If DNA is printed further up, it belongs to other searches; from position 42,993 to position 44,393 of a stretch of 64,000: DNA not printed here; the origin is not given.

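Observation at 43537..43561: Perfect GC-rich palindrome inserted in-frame inside mnmA, adding a Pro/Gly/Arg-rich loop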

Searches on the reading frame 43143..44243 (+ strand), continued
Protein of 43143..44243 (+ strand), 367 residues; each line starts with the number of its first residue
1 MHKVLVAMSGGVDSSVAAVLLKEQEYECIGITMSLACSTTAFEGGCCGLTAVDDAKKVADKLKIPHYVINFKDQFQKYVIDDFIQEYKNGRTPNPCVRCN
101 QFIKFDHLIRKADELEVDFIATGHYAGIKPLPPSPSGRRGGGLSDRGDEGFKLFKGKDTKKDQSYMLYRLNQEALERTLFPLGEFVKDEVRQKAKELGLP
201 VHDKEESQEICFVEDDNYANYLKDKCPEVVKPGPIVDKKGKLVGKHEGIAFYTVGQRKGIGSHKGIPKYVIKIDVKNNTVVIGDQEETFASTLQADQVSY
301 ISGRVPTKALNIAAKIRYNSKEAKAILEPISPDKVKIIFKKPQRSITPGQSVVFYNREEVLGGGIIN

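Call 16: find_encoding_contigs(protein=P0007, flank=10000, max_places=1)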
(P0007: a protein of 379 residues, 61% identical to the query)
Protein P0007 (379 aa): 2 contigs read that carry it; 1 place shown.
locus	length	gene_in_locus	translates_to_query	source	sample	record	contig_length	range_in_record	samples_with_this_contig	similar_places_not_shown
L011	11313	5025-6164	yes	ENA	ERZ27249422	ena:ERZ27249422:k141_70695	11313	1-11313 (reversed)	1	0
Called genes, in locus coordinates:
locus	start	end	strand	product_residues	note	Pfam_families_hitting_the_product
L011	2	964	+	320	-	?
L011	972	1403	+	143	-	PF01592:NifU_N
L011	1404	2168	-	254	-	-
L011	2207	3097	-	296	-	PF02661:Fic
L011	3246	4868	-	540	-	PF13855:LRR_8 (faint), PF12799:LRR_4 (faint)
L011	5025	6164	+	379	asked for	PF02540:NAD_synthase (weak), PF03054:tRNA_Me_trans, PF06508:QueC (faint), PF20259:tRNA_Me_trans_M, PF20258:tRNA_Me_trans_C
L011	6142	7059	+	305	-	PF02445:NadA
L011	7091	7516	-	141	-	PF00072:Response_reg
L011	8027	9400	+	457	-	PF01171:ATP_bind_3, PF11734:TilS_C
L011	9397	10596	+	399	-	PF00809:Pterin_bind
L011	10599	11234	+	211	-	PF01288:HPPK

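Call 17: find_encoding_contigs(protein=P0008, flank=10000, max_places=1)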
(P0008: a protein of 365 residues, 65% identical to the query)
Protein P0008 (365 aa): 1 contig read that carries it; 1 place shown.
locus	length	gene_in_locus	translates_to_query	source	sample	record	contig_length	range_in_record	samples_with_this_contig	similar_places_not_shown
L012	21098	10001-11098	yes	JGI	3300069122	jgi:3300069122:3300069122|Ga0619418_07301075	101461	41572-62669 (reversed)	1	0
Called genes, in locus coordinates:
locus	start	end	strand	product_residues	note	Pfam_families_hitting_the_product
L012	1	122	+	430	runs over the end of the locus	PF01053:Cys_Met_Meta_PP, PF00155:Aminotran_1_2, PF01041:DegT_DnrJ_EryC1, PF00266:Aminotran_5 (weak)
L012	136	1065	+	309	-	PF00291:PALP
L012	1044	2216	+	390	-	PF00561:Abhydrolase_1, PF12146:Hydrolase_4 (faint)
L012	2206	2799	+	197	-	PF07021:MetW, PF13489:Methyltransf_23, PF13847:Methyltransf_31, PF08241:Methyltransf_11, PF08242:Methyltransf_12 (weak), PF13649:Methyltransf_25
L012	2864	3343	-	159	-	PF13673:Acetyltransf_10, PF00583:Acetyltransf_1, PF13508:Acetyltransf_7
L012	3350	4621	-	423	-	PF13520:AA_permease_2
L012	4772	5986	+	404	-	PF01837:HcyBio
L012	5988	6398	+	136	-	PF09383:NIL, PF12838:Fer4_7, PF13237:Fer4_10, PF00037:Fer4, PF12837:Fer4_6 (weak), PF14697:Fer4_21, PF13187:Fer4_9, PF00037:Fer4 (weak), +4 more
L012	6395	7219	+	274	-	PF02540:NAD_synthase (weak)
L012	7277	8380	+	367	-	PF00890:FAD_binding_2 (weak), PF01134:GIDA (weak), PF01266:DAO, PF01494:FAD_binding_3, PF01946:Thi4 (weak), PF07992:Pyr_redox_2 (weak), PF12831:FAD_oxidored, PF13450:NAD_binding_8 (weak), +3 more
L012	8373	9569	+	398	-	PF00266:Aminotran_5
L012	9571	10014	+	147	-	PF01592:NifU_N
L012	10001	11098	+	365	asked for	PF02540:NAD_synthase (faint), PF03054:tRNA_Me_trans, PF06508:QueC (faint), PF20259:tRNA_Me_trans_M, PF20258:tRNA_Me_trans_C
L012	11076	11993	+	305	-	PF02445:NadA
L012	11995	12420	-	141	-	PF23198:PDE8A_N (weak), PF00072:Response_reg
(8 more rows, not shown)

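Call 18: find_encoding_contigs(protein=P0026, flank=10000, max_places=1)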
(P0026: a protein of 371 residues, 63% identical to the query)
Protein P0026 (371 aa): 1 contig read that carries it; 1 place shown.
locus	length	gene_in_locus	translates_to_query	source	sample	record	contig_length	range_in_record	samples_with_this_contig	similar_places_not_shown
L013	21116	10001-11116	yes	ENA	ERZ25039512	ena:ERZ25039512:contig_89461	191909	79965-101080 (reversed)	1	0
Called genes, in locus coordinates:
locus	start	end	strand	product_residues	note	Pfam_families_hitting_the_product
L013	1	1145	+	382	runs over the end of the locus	PF00403:HMA, PF00122:E1-E2_ATPase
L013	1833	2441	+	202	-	PF00702:Hydrolase, PF08282:Hydrolase_3 (faint)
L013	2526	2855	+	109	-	-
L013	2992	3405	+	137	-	PF02082:Rrf2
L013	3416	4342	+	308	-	PF00291:PALP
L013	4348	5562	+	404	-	PF01837:HcyBio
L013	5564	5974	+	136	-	PF09383:NIL, PF12797:Fer4_2 (weak), PF13237:Fer4_10, PF00037:Fer4, PF12837:Fer4_6 (weak), PF14697:Fer4_21, PF12838:Fer4_7, PF13187:Fer4_9 (weak), +3 more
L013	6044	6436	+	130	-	-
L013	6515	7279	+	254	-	PF02540:NAD_synthase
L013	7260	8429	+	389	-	PF00266:Aminotran_5, PF01053:Cys_Met_Meta_PP (weak), PF01041:DegT_DnrJ_EryC1 (weak), PF01212:Beta_elim_lyase (faint)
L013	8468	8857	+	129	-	PF01592:NifU_N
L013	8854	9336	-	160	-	-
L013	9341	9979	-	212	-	PF13489:Methyltransf_23 (weak), PF13847:Methyltransf_31, PF08241:Methyltransf_11, PF08242:Methyltransf_12 (weak), PF13649:Methyltransf_25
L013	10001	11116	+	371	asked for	PF02540:NAD_synthase (faint), PF03054:tRNA_Me_trans, PF20259:tRNA_Me_trans_M, PF20258:tRNA_Me_trans_C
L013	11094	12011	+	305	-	PF02445:NadA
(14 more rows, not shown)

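Call 19: find_encoding_contigs(protein=P0054, flank=10000, max_places=1)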
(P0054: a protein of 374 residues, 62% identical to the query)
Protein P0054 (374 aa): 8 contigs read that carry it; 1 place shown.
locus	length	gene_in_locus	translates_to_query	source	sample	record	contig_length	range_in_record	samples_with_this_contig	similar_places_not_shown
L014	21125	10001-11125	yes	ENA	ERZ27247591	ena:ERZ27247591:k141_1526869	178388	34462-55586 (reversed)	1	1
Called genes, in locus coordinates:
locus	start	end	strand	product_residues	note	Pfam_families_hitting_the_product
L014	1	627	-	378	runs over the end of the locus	PF00202:Aminotran_3 (faint), PF00155:Aminotran_1_2, PF00266:Aminotran_5, PF01053:Cys_Met_Meta_PP, PF01212:Beta_elim_lyase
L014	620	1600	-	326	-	PF04055:Radical_SAM, PF06968:BATS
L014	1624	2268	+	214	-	PF00561:Abhydrolase_1, PF12697:Abhydrolase_6, PF12146:Hydrolase_4 (faint)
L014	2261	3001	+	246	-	PF00891:Methyltransf_2 (weak), PF01209:Ubie_methyltran, PF05175:MTS, PF13489:Methyltransf_23, PF08241:Methyltransf_11, PF08242:Methyltransf_12, PF13649:Methyltransf_25, PF13847:Methyltransf_31, +3 more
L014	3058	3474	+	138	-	PF02082:Rrf2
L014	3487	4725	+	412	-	PF01837:HcyBio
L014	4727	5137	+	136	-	PF09383:NIL, PF13237:Fer4_10, PF14697:Fer4_21, PF12797:Fer4_2 (weak), PF00037:Fer4, PF12837:Fer4_6 (weak), PF12838:Fer4_7, PF13187:Fer4_9, +5 more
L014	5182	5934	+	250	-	PF02540:NAD_synthase, PF06508:QueC (faint)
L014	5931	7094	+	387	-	PF00266:Aminotran_5, PF01212:Beta_elim_lyase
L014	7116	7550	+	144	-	PF01592:NifU_N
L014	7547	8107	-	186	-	-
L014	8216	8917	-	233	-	-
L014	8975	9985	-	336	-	-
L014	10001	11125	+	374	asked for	PF02540:NAD_synthase (faint), PF03054:tRNA_Me_trans, PF20259:tRNA_Me_trans_M, PF20258:tRNA_Me_trans_C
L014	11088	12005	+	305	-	PF02445:NadA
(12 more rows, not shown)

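Call 24: find_related_loci(query=A1, collection=genome_contigs, flank=10000)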
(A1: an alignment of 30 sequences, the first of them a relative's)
Query A1 (367 aa) in genome_contigs; peptide patterns used: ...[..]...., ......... (x = any residue, [..] = any of these).
600 stretches matched a pattern (row limit reached: there are more); 592 encode a relative of the query (tblastn E <= 1e-3); the best 80 are kept; 80 distinct loci.
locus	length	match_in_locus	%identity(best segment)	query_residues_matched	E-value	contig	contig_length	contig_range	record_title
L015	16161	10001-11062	48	4-367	2e-114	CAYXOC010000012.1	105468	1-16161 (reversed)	MAG TPA_asm: uncultured bacterium isolate binchicken_co152_100 genome assembly, contig: NODE_218_length_105468_cov_14.40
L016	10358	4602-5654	49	3-366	1e-113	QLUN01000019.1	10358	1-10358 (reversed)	MAG: Chloroflexota bacterium isolate BS517 DDT25_19, whole genome shotgun sequence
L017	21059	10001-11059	49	4-366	8e-114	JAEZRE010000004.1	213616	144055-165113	MAG: Bacillota bacterium isolate OH_PBB_125 k127_426946, whole genome shotgun sequence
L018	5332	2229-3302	48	3-366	4e-113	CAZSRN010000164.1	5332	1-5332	MAG TPA_asm: uncultured Veillonellaceae bacterium isolate SRP192927_co4_899 genome assembly, contig: NODE_43586_length_5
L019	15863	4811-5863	49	3-366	6e-111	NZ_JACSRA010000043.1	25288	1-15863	Clostridium cibarium strain Sa3CVN1 NODE_43_length_25288_cov_33.557098, whole genome shotgun sequence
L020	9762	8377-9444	49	3-367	1e-110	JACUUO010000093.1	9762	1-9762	MAG: Actinomycetota bacterium isolate Kmv33 NODE_3407_length_9762_cov_12.027506, whole genome shotgun sequence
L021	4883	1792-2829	46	2-366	6e-111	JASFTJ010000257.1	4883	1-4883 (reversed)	MAG: Anaerolineae bacterium isolate D1103U20metaG_Bin_347 D1103U20metaG_FD_scaffold_7373_c1, whole genome shotgun sequen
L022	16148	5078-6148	46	3-366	1e-107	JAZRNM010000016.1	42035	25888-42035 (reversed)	MAG: Clostridia bacterium isolate T1900045410_YK20190100.MAGScoT_cleanbin_000007 SGB_7005_k141_3131095, whole genome sho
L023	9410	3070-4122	46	3-366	4e-107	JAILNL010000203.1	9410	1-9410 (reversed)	MAG: Schwartzia sp. (in: firmicutes) isolate RUI279 k141_14864542_flag=1_multi=8.1596_len=9410, whole genome shotgun seq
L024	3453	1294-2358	48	3-367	1e-108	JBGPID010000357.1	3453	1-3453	MAG: Geobacteraceae bacterium isolate OBJ_0618_7090110_342 k141_436161_length_3453_cov_25.4454, whole genome shotgun seq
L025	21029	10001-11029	47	3-356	1e-105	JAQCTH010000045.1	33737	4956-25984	Clostridiaceae bacterium AF10-41 AF10-41.Scaf45, whole genome shotgun sequence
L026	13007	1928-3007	44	3-367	8e-105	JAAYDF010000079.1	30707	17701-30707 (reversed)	MAG: Phycisphaerae bacterium isolate AS06rmzACSIP_537 167695_AS06, whole genome shotgun sequence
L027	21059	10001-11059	45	3-366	7e-105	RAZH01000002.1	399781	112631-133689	Bacterium 1XD42-54 strain 1XD42-54 Scaffold2_1, whole genome shotgun sequence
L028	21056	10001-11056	46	3-367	1e-104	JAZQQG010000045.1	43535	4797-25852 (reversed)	MAG: Lachnospiraceae bacterium isolate T1900045236_TH20190006.MAGScoT_cleanbin_000043 SGB_5477_k141_340009, whole genome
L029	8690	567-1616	45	3-366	1e-104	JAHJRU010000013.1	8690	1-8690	MAG: Chloroflexota bacterium isolate OS_PC_MetaG.mb.164 OS_PC_MetaG.mb.164_k141_29574, whole genome shotgun sequence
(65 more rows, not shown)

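Call 37: find_encoding_contigs(protein=P0048, flank=10000, max_places=1)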
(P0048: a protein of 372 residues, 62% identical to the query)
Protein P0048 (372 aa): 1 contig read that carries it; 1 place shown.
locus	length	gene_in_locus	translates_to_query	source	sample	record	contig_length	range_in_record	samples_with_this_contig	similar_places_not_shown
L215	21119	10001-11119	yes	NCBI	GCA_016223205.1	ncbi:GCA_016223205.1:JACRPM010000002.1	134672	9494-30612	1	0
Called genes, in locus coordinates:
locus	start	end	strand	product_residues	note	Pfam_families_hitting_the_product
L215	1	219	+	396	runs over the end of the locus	PF00817:IMS, PF11798:IMS_HHH (weak), PF21999:IMS_HHH_1, PF11799:IMS_C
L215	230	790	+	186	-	PF08645:PNK3P, PF13344:Hydrolase_6 (faint), PF00702:Hydrolase, PF13242:Hydrolase_like, PF13419:HAD_2 (weak)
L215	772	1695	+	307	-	PF01916:DS (faint)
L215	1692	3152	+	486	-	PF00294:PfkB, PF08543:Phos_pyr_kin (weak), PF01467:CTP_transf_like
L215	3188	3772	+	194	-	PF14561:TPR_20 (faint), PF13428:TPR_14 (faint), PF14559:TPR_19 (faint), PF13431:TPR_17 (faint), PF13432:TPR_16 (faint), PF07719:TPR_2 (faint)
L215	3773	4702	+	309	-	PF06835:LptC (weak), PF03968:LptD_N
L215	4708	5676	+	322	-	PF01946:Thi4 (weak), PF00890:FAD_binding_2 (weak), PF01134:GIDA (faint), PF07992:Pyr_redox_2, PF12831:FAD_oxidored, PF13450:NAD_binding_8 (weak), PF13738:Pyr_redox_3, PF00070:Pyr_redox, +2 more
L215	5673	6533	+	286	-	PF03547:Mem_trans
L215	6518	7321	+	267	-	PF02540:NAD_synthase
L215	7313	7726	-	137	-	-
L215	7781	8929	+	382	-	PF00266:Aminotran_5, PF01053:Cys_Met_Meta_PP (weak), PF01041:DegT_DnrJ_EryC1 (weak), PF01212:Beta_elim_lyase (weak)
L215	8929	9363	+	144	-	PF01592:NifU_N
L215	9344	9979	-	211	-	PF13489:Methyltransf_23 (faint), PF13649:Methyltransf_25 (weak)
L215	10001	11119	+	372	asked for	PF02540:NAD_synthase (faint), PF03054:tRNA_Me_trans, PF20259:tRNA_Me_trans_M, PF20258:tRNA_Me_trans_C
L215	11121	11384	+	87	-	PF16561:AMPK1_CBM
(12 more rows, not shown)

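Call 38: find_encoding_contigs(protein=P0053, flank=10000, max_places=1)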
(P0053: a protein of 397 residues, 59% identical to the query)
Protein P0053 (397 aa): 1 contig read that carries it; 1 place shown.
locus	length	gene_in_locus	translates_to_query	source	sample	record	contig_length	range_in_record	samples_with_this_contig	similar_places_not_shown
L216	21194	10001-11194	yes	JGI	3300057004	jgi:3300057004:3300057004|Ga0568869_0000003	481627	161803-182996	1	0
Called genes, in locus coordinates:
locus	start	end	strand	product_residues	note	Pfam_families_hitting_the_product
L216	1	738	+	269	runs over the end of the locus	PF00899:ThiF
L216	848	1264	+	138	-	PF02082:Rrf2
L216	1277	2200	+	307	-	PF00291:PALP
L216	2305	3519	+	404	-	PF01837:HcyBio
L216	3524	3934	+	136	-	PF09383:NIL, PF12797:Fer4_2 (weak), PF13237:Fer4_10, PF14697:Fer4_21, PF00037:Fer4, PF12837:Fer4_6 (weak), PF12838:Fer4_7, PF13187:Fer4_9 (weak), +4 more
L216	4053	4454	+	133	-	-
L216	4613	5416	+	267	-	PF02540:NAD_synthase, PF00764:Arginosuc_synth (weak), PF01171:ATP_bind_3 (weak), PF06508:QueC (weak)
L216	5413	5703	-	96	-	-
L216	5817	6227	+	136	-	PF02082:Rrf2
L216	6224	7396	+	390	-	PF00266:Aminotran_5, PF01212:Beta_elim_lyase (weak)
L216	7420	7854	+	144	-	PF01592:NifU_N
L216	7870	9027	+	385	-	PF00266:Aminotran_5, PF01212:Beta_elim_lyase, PF00155:Aminotran_1_2 (weak)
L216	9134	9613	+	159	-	PF02635:DsrE (faint), PF13686:DrsE_2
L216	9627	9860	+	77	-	PF01206:TusA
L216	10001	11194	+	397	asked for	PF02540:NAD_synthase (faint), PF03054:tRNA_Me_trans, PF20259:tRNA_Me_trans_M, PF20258:tRNA_Me_trans_C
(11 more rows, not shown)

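Call 39: find_encoding_contigs(protein=P0033, flank=10000, max_places=1)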
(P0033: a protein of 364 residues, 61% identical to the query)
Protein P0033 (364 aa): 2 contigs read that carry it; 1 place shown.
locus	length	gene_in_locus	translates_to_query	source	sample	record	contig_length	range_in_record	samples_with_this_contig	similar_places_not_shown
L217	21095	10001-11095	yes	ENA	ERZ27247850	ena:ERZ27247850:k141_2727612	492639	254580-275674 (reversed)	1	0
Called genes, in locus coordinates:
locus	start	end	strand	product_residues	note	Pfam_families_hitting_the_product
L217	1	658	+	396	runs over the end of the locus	PF00753:Lactamase_B, PF19583:ODP, PF00258:Flavodoxin_1 (weak)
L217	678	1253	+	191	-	PF00210:Ferritin, PF02915:Rubrerythrin, PF01155:HypA (faint), PF21349:RUBY_RBDX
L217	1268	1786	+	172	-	PF13505:OMP_b-brl (weak)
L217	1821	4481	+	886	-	PF04945:YHS, PF00403:HMA, PF00122:E1-E2_ATPase, PF00702:Hydrolase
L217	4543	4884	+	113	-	-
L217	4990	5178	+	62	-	PF13370:Fer4_13, PF13459:Fer4_15 (weak)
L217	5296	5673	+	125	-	PF02082:Rrf2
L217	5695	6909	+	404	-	PF01837:HcyBio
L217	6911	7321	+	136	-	PF09383:NIL, PF13183:Fer4_8 (faint), PF13237:Fer4_10, PF00037:Fer4, PF12837:Fer4_6 (weak), PF14697:Fer4_21, PF12838:Fer4_7, PF13187:Fer4_9 (weak), +4 more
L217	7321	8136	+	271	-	PF02540:NAD_synthase, PF01171:ATP_bind_3 (faint), PF06508:QueC (faint)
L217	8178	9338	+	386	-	PF00266:Aminotran_5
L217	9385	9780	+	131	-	PF01592:NifU_N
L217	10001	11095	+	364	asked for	PF03054:tRNA_Me_trans, PF20259:tRNA_Me_trans_M, PF20258:tRNA_Me_trans_C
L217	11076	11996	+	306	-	PF02445:NadA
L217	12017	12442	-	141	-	PF00072:Response_reg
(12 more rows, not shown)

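Call 40: find_encoding_contigs(protein=P0019, flank=10000, max_places=1)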
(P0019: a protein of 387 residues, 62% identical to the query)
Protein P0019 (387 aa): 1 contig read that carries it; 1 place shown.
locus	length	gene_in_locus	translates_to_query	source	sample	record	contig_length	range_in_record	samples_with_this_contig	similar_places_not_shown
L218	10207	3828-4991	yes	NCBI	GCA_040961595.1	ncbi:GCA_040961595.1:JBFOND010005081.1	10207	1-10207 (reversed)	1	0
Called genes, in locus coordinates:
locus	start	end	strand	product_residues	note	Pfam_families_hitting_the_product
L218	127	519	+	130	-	-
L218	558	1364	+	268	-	PF02540:NAD_synthase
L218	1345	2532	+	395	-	PF00266:Aminotran_5, PF01212:Beta_elim_lyase (weak)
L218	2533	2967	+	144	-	PF01592:NifU_N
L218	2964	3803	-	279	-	-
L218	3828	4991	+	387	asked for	PF02540:NAD_synthase (weak), PF03054:tRNA_Me_trans, PF06508:QueC (faint), PF20259:tRNA_Me_trans_M, PF20258:tRNA_Me_trans_C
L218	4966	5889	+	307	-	PF02445:NadA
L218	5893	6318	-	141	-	PF00072:Response_reg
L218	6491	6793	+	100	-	-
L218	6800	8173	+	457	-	PF01171:ATP_bind_3, PF11734:TilS_C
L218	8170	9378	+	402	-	PF00809:Pterin_bind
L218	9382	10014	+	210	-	PF01288:HPPK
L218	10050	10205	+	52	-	?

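Call 44: predict_structure(alignment_id=A1)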
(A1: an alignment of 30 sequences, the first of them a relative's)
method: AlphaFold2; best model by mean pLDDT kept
length: 367 residues; sequences in the alignment: 30
mean_pLDDT: 82.4   pTM: 0.79
mean pLDDT of the five models: 82.4, 80.9, 80.6, 78.8, 73.3
residues with pLDDT >= 90: 137; 70-90: 171; 50-70: 40; < 50: 19
segments of 3 or more residues with pLDDT < 50: 133-147
pLDDT, mean of each block of 10 residues (from residue 1): 84 87 94 66 60 86 89 78 80 58 79 92 85 45 48 86 82 88 87 88 58 73 85 93 90 83 90 90 93 94 90 89 95 96 88 92 91
secondary structure, 60 per line:
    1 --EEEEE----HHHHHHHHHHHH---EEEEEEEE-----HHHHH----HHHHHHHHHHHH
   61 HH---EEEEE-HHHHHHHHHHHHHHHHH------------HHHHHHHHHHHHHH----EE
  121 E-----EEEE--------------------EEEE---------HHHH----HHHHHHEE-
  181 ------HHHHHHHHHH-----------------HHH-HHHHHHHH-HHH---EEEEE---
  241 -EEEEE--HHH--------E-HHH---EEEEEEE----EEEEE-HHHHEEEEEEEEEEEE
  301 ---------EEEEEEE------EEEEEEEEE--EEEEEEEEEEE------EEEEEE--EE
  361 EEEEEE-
elements in order: E3-7 H12-23 E27-34 H40-44 H49-62 E66-70 H72-88 H101-114 E119-121 E127-130 E151-154 H164-167 H172-177 H187-196 H218-225 E233-237 E242-246 E268-274 E279-283 H285-288 E289-300 E310-316 E323-331 E334-344 E351-356 E359-366
